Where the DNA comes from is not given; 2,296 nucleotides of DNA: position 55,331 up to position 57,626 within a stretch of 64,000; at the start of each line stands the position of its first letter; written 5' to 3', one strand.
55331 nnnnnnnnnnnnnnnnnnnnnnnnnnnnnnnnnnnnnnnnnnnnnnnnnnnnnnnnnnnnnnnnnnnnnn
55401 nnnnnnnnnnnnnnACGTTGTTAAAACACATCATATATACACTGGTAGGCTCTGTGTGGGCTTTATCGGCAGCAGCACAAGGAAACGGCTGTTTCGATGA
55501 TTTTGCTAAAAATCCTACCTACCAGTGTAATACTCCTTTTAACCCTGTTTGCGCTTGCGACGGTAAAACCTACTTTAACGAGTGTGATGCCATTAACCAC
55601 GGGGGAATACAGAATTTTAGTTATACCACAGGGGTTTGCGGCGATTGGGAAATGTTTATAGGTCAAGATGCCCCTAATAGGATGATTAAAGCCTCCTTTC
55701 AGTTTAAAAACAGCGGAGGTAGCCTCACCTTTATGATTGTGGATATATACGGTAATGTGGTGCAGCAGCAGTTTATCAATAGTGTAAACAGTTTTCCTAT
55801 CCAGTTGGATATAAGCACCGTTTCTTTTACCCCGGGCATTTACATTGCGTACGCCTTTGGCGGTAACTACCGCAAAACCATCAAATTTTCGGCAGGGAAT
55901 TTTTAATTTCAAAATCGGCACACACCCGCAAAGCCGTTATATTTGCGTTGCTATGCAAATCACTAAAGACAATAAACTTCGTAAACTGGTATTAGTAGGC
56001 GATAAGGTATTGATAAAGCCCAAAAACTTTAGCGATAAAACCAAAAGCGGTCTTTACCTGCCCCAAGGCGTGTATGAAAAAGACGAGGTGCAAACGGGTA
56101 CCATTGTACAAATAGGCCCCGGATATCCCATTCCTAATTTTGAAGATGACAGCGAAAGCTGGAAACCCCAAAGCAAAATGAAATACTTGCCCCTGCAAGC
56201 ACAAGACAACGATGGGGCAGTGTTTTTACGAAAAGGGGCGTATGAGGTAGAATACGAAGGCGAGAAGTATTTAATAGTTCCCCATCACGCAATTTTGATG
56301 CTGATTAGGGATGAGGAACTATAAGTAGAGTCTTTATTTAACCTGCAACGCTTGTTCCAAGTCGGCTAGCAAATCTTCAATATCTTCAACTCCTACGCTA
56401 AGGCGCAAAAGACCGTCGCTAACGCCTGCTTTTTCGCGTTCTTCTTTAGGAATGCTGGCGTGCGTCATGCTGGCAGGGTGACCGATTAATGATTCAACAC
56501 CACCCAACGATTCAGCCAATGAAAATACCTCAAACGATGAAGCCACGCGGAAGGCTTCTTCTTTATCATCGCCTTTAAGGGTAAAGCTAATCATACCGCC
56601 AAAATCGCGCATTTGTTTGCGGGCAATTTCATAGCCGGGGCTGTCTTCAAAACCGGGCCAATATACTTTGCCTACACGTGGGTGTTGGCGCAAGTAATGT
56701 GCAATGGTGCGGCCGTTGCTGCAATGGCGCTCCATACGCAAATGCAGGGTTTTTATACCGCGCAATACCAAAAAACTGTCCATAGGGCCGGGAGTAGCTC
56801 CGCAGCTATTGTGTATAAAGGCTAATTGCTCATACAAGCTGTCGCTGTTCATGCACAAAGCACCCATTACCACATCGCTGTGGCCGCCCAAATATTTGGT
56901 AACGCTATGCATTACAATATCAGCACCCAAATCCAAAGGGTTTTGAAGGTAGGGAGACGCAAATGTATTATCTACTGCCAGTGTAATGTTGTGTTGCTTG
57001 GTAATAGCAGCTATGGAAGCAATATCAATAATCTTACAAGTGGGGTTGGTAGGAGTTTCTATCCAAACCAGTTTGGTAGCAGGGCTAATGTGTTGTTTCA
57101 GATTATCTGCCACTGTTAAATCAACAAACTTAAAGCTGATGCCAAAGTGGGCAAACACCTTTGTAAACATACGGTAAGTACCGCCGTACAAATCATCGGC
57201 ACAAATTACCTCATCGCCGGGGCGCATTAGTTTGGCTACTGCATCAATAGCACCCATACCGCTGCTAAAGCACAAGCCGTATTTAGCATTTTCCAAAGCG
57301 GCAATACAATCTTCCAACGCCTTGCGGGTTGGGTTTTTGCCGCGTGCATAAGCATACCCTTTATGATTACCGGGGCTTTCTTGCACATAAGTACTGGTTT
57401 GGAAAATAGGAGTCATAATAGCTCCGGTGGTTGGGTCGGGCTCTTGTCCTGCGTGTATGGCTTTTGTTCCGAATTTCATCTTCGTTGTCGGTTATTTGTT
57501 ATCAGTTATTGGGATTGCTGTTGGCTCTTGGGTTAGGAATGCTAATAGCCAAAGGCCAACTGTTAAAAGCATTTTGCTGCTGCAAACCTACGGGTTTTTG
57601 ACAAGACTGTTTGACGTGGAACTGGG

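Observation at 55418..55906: Possible Kazal protease-inhibitor domain fused to a T9SS sorting tail, tightly coupled to serS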

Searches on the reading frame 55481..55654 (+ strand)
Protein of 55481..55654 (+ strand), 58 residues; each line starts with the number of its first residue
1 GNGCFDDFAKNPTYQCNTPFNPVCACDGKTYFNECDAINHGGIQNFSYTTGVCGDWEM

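Call 48: predict_structure(alignment_id=A2)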
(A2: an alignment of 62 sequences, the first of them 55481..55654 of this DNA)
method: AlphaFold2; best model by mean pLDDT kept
length: 58 residues; sequences in the alignment: 62
mean_pLDDT: 84.4   pTM: 0.64
mean pLDDT of the five models: 84.4, 84.2, 82.0, 81.7, 81.4
residues with pLDDT >= 90: 18; 70-90: 33; 50-70: 5; < 50: 2
segments of 3 or more residues with pLDDT < 50: none
pLDDT, mean of each block of 10 residues (from residue 1): 76 89 90 91 87 70
secondary structure, 60 per line:
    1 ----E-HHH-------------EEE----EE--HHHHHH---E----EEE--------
elements in order: E23-25 H34-39 E48-50

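Call 50: fold_search(model_id=the predicted structure, library=pdb)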
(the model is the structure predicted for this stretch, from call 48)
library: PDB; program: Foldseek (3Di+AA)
matches with E <= 10: 102; with E <= 0.001: 0
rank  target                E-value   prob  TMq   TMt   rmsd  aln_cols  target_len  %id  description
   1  4hgu                  1.6e-01  0.96  0.51  0.70   2.7        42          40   38  Crystal Structure of Galleria mellonella Silk Protease Inhibitor 2 (released 2013-10-09)
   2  2ovo                  2.0e-01  0.63  0.44  0.45   6.5        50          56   30  THE CRYSTAL AND MOLECULAR STRUCTURE OF THE THIRD DOMAIN OF SILVER PHEASANT OVOMUCOID (OMSVP3) (released 1985-11-08)
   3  1iy5_MODEL_1_A        2.0e-01  0.57  0.42  0.44   4.7        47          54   30  Solution structure of wild type OMSVP3 (released 2003-03-11)
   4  6kbr_C                2.3e-01  0.77  0.50  0.52   3.0        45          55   40  Crystal structure of Human KLK4 and SPINK2 derived KLK4 inhibitor complex (released 2019-07-17)
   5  1ldt_L                2.6e-01  0.94  0.54  0.66   2.1        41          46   34  COMPLEX OF LEECH-DERIVED TRYPTASE INHIBITOR WITH PORCINE TRYPSIN (released 1998-05-20)
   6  2sgp_I                2.6e-01  0.57  0.44  0.49   6.3        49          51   31  PRO 18 VARIANT OF TURKEY OVOMUCOID INHIBITOR THIRD DOMAIN COMPLEXED WITH STREPTOMYCES GRISEUS PROTEINASE B AT PH 6.5 (released 2001-01-31)
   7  2erw                  2.8e-01  0.57  0.41  0.44   3.7        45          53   31  Crystal Structure of Infestin 4, a factor XIIa inhibitor (released 2006-10-31)
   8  1ppf_I                3.0e-01  0.60  0.45  0.46   4.6        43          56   32  X-RAY CRYSTAL STRUCTURE OF THE COMPLEX OF HUMAN LEUKOCYTE ELASTASE (PMN ELASTASE) AND THE THIRD DOMAIN OF THE TURKEY O (released 1994-01-31)
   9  1cso_I                3.2e-01  0.54  0.45  0.49   6.3        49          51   31  CRYSTAL STRUCTURE OF THE OMTKY3 P1 VARIANT OMTKY3-ILE18I IN COMPLEX WITH SGPB (released 2000-01-12)
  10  1an1_I                3.9e-01  0.93  0.56  0.77   2.1        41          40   34  LEECH-DERIVED TRYPTASE INHIBITOR/TRYPSIN COMPLEX (released 1998-07-01)
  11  5dae_A                3.9e-01  0.28  0.37  0.37   4.6        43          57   23  Kazal type inhibitor from salivary glands of Aedes aegypti mosquito (released 2016-09-07)
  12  3pis_A                4.5e-01  0.63  0.42  0.60   4.3        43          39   28  Crystal Structure of Carcinoscorpius rotundicauda Serine Protease Inhibitor Domain 1 (released 2010-12-08)
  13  1ds3                  4.8e-01  0.44  0.45  0.50   6.2        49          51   31  CRYSTAL STRUCTURE OF OMTKY3-CH2-ASP19I (released 2001-01-31)
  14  2nu1_I                4.8e-01  0.41  0.44  0.48   6.3        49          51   31  Molecular structures of the complexes of SGPB with OMTKY3 aromatic P1 variants Trp18I, His18I, Phe18I and Tyr18I (released 2006-11-21)
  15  2kmo_MODEL_1_A        5.1e-01  0.82  0.56  0.71   2.7        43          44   32  Solution structure of native Leech-derived tryptase inhibitor, LDTI (released 2009-11-10)
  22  1ct2_I                7.2e-01  0.33  0.44  0.49   6.3        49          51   33  CRYSTAL STRUCTURE OF THE OMTKY3 P1 VARIANT OMTKY3-THR18I IN COMPLEX WITH SGPB (released 2000-01-12)
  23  1ct4_I                7.2e-01  0.33  0.44  0.48   6.3        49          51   31  CRYSTAL STRUCTURE OF THE OMTKY3 P1 VARIANT OMTKY3-VAL18I IN COMPLEX WITH SGPB (released 2000-01-12)
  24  2nu0_I                7.2e-01  0.33  0.44  0.49   6.3        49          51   31  Molecular structures of the complexes of SGPB with OMTKY3 aromatic P1 variants Trp18I, His18I, Phe18I, and Tyr18I (released 2006-11-21)
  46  1ct0_I                1.2e+00  0.25  0.44  0.49   6.3        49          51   31  CRYSTAL STRUCTURE OF THE OMTKY3 P1 VARIANT OMTKY3-SER18I IN COMPLEX WITH SGPB (released 2000-01-12)
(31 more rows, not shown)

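Call 58: search_solved_structures(query=A2, max_evalue=0.001, show_alignments=4)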
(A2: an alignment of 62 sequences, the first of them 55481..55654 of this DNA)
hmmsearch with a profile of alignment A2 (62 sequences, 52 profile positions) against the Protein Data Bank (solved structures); distinct sequences matched with E-value up to 0.001: 59.
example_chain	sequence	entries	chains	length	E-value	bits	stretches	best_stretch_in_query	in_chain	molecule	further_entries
8s9p_A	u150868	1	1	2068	1.5e-27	98.6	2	14-50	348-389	Agrin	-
1yu6_C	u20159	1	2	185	9.9e-15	57.6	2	13-36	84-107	Ovomucoid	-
2kmo_A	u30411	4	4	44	3.4e-11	46.3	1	13-52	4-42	Leech-derived tryptase inhibitor C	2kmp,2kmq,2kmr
1an1_I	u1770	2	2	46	3.9e-11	46.1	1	13-52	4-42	TRYPTASE INHIBITOR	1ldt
2m5x_A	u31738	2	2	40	2.6e-09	40.2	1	12-50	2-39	Silk protease inhibitor 2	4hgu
3qtl_D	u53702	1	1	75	4e-09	39.6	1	14-44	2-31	Kazal-type serine protease inhibitor SPI-1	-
1tbq_R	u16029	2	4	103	4.5e-09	39.5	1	14-50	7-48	RHODNIIN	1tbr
1pce_A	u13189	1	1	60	2.6e-07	33.9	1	9-35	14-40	PEC-60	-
1tgs_I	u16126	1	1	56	3.5e-07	33.4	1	10-35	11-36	PANCREATIC SECRETORY TRYPSIN INHIBITOR (KAZAL TYPE)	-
3pis_D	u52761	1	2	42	8.1e-07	32.3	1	14-44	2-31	Kazal-type serine protease inhibitor SPI-1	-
1z7k_B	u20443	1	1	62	1e-06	32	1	13-35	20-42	Ovomucoid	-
1uvf_A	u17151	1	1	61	1.9e-06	31.1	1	3-35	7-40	SERINE PROTEINASE INHIBITOR KAZAL TYPE 5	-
1ovo_A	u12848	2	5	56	1.9e-06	31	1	12-35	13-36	OVOMUCOID THIRD DOMAIN | OVOMUCOID THIRD DOMAIN CLEAVED RDI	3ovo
7qe8_C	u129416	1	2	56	2e-06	31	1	7-35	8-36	Serine protease inhibitor Kazal-type 1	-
1y1c_A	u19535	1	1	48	2e-06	31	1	13-35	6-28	Elastase inhibitor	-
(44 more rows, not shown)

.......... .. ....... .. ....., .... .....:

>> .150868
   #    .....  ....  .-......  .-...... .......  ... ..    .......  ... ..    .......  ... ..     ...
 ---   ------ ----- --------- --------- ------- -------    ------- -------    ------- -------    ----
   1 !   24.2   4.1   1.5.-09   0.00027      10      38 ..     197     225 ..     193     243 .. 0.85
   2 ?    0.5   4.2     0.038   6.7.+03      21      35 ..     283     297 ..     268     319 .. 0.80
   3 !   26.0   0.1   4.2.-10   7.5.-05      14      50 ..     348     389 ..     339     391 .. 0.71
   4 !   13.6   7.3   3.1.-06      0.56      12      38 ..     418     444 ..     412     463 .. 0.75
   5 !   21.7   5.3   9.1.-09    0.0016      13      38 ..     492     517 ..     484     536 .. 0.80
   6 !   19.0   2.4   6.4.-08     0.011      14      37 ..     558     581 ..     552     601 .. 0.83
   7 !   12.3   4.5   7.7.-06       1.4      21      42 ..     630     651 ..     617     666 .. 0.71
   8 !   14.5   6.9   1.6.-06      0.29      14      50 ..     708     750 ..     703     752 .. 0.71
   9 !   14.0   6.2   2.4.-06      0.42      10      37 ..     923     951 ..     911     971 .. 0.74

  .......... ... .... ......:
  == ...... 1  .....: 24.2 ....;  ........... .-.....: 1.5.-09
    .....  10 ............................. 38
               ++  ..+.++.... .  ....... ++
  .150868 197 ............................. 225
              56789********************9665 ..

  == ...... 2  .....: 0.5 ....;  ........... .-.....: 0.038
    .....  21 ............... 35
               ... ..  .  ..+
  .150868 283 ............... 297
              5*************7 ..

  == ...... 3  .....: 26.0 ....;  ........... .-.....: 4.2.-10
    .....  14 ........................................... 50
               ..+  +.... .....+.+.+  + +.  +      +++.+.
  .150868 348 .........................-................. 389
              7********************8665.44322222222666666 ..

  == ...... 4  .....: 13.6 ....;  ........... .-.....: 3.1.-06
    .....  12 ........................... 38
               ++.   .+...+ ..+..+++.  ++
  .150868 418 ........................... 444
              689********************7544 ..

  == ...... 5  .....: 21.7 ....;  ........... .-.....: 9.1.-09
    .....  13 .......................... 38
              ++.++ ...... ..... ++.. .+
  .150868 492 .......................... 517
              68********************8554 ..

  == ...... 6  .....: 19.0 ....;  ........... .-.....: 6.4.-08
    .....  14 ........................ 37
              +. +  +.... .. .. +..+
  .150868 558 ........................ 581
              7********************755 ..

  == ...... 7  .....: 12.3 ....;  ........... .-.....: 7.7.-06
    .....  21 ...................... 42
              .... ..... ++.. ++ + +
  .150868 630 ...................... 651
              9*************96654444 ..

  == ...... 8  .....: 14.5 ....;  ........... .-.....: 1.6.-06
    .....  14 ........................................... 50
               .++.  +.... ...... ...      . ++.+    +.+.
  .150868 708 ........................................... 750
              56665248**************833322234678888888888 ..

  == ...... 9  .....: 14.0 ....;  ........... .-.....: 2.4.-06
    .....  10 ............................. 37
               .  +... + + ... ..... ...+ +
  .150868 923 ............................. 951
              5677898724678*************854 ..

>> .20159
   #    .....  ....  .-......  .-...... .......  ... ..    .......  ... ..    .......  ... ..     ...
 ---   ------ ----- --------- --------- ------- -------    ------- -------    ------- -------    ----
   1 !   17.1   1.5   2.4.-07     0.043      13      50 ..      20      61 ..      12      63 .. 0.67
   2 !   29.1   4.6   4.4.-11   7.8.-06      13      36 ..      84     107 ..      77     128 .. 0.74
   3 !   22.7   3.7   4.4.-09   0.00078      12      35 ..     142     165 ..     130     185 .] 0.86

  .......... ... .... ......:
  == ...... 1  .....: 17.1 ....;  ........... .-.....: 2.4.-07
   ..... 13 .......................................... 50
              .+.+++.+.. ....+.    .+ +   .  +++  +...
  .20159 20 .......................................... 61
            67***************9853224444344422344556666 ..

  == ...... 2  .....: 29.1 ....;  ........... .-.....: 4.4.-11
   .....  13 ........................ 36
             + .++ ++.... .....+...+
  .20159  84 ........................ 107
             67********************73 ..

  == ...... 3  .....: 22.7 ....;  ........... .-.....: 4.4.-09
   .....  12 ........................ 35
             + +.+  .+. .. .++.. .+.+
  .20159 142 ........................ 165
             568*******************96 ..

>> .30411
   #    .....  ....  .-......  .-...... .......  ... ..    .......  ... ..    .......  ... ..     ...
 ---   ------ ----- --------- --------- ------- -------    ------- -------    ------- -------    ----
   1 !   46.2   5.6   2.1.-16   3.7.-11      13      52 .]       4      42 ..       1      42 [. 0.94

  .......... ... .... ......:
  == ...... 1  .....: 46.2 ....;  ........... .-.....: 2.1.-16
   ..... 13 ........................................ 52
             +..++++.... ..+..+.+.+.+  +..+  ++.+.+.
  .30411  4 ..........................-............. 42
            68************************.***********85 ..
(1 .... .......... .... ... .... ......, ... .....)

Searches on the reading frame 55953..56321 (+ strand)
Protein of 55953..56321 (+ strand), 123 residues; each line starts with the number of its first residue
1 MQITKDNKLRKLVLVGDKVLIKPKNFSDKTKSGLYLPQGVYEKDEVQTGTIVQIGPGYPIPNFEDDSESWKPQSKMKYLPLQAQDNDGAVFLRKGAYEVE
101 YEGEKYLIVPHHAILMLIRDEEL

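Call 28: search_protein_families(library=pfam, proteins=[window:55953-56321:+], max_evalue=0.001)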
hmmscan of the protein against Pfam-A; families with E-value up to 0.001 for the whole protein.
window:55953-56321:+ (123 aa): 1 family
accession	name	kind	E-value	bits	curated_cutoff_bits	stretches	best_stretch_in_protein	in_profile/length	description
PF00166.26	Cpn10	-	1.1e-11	45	21.1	1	14-116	4-91/93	Chaperonin 10 Kd subunit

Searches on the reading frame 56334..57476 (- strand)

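Call 28: search_protein_families(library=pfam, proteins=[window:56334-57476:-], max_evalue=0.001)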
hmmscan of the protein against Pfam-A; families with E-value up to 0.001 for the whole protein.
window:56334-57476:- (380 aa): 5 families
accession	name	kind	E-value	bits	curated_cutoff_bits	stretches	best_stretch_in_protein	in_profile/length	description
PF01053.26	Cys_Met_Meta_PP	-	2.6e-156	520.4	27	1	4-378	2-381/381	Cys/Met metabolism PLP-dependent enzyme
PF00155.27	Aminotran_1_2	-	7.7e-10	38.9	19.7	1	50-178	43-194/361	Aminotransferase class I and II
PF00266.25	Aminotran_5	-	3.1e-05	23.6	21.5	1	123-197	129-204/371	Aminotransferase class-V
PF06838.17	Met_gamma_lyase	-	9.1e-05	21.6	24.2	1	50-200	56-229/405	Methionine gamma-lyase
PF01212.27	Beta_elim_lyase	-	0.00087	19.1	27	0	45-170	28-169/288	Beta-eliminating lyase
